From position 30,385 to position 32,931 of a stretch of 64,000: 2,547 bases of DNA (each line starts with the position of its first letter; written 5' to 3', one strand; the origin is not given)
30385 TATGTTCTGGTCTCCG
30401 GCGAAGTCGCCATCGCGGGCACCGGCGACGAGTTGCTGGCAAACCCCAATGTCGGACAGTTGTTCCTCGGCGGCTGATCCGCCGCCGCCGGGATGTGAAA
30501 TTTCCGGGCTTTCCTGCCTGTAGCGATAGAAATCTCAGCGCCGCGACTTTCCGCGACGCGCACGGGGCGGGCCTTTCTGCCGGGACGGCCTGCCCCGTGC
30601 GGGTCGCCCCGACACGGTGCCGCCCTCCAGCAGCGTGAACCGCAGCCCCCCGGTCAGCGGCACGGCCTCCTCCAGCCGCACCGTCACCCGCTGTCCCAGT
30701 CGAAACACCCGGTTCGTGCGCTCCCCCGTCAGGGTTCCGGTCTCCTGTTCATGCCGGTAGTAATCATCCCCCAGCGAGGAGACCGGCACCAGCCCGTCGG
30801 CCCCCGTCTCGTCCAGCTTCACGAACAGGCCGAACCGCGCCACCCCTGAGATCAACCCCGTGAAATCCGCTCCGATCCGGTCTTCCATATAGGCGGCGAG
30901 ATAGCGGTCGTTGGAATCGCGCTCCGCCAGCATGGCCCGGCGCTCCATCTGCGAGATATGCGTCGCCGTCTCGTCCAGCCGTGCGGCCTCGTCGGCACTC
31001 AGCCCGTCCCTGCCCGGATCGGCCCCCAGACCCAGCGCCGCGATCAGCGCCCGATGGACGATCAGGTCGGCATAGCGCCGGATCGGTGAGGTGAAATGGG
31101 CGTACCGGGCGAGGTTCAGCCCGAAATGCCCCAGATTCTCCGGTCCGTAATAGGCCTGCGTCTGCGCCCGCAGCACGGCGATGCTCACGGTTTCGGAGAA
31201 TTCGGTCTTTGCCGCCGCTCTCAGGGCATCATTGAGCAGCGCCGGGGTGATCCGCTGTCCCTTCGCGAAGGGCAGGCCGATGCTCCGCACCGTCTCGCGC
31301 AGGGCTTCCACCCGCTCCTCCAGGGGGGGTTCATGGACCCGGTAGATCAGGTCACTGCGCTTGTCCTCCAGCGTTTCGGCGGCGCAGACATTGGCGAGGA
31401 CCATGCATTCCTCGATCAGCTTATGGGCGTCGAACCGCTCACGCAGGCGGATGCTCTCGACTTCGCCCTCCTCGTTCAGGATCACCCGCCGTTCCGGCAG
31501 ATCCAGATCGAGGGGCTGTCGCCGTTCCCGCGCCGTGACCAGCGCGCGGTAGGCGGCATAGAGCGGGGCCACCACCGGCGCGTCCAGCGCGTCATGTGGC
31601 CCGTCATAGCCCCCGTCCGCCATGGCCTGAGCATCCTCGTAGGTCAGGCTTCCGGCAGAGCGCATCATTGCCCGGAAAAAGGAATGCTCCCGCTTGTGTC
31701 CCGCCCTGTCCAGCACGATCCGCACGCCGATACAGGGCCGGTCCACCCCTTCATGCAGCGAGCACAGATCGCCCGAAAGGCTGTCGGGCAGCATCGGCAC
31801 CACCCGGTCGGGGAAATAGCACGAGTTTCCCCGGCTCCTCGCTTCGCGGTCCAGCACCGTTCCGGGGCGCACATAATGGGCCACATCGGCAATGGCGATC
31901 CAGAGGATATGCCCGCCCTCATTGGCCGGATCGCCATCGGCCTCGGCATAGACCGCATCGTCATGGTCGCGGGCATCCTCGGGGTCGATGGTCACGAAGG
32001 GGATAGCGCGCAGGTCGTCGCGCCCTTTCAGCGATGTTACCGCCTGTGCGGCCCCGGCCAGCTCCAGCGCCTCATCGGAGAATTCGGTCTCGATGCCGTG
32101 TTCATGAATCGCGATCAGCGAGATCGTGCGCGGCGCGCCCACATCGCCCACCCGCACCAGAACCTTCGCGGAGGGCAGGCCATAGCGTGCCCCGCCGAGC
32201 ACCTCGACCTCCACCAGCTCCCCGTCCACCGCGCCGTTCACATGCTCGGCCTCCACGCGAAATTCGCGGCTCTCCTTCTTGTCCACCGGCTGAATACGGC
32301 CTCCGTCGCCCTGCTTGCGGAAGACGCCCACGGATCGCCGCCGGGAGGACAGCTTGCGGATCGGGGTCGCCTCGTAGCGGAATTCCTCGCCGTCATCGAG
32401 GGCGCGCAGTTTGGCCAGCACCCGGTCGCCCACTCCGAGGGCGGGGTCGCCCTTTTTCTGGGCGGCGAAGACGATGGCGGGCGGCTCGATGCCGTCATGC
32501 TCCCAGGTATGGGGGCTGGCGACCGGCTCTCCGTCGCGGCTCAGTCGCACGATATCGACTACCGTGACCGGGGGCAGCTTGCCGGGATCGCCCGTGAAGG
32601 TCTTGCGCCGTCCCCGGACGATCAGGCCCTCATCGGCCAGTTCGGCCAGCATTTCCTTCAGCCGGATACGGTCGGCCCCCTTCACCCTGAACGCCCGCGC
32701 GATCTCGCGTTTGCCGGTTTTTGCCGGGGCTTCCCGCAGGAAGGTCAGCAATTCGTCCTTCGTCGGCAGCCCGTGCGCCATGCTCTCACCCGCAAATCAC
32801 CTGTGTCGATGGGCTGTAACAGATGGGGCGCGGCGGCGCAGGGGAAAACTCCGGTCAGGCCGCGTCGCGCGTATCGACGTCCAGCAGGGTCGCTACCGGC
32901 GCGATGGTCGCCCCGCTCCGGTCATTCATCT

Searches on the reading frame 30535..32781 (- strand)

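Call 99: search_protein_families(library=pfam, proteins=[window:30535-32781:-], max_evalue=0.00001)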
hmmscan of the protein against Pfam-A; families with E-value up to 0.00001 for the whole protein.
window:30535-32781:- (748 aa): 3 families
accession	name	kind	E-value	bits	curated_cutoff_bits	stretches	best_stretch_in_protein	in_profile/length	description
PF00773.25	RNB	-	2.9e-94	316.5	29.3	1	254-583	1-324/326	RNB domain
PF17876.7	CSD2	-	2.6e-09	37.4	26.2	1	163-235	2-74/74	Cold shock domain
PF00575.29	S1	-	6.7e-09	36.5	22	1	634-705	2-61/74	S1 RNA binding domain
